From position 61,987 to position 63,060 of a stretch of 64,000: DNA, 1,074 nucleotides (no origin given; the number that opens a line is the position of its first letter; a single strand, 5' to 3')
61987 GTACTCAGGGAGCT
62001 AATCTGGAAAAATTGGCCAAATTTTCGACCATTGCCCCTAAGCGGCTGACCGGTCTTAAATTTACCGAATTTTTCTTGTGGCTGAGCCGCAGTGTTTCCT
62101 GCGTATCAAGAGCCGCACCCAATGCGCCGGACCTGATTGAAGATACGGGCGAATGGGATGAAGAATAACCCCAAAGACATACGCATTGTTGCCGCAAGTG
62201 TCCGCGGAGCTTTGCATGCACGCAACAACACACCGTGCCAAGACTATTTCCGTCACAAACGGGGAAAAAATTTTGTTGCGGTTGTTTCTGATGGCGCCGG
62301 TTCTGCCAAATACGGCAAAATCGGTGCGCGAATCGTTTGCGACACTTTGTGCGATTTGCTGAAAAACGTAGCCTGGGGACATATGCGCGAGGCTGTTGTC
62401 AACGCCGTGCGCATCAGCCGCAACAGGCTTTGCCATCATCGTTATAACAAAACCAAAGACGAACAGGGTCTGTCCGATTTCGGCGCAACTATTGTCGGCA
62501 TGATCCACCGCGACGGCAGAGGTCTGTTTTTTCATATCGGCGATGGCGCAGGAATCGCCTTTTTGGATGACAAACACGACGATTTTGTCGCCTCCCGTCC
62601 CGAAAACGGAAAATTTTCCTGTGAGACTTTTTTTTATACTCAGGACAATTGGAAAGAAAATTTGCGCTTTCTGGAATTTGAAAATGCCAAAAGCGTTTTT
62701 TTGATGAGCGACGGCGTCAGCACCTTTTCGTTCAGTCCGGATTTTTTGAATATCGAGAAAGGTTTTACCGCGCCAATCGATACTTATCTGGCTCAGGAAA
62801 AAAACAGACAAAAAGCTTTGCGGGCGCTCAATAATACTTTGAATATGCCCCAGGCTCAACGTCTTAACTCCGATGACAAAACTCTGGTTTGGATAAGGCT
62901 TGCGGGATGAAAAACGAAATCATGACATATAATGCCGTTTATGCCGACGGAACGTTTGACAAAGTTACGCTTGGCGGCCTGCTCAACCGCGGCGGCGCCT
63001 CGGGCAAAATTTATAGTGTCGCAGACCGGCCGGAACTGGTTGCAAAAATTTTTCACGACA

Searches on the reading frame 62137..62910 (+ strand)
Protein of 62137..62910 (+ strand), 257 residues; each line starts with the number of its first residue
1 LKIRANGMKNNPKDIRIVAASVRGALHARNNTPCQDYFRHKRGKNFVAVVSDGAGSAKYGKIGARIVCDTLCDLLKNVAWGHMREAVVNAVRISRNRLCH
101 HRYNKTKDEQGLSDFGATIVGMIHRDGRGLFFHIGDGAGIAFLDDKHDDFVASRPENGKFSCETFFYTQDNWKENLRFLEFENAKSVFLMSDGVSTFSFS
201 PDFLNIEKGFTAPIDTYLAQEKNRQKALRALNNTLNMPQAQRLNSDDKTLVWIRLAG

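Call 72: search_protein_families(library=pfam, proteins=[window:62137-62910:+], max_evalue=1)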
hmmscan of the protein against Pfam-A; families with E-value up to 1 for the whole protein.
window:62137-62910:+ (257 aa): 2 families
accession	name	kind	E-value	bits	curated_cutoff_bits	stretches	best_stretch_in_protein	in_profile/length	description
PF13672.11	PP2C_2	-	1.7e-37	129.5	24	1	23-231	1-204/209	Protein phosphatase 2C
PF21053.3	BFA1_C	-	0.05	14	23.5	1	173-233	63-120/135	Biogenesis factor required for ATP synthase 1, C-terminal domain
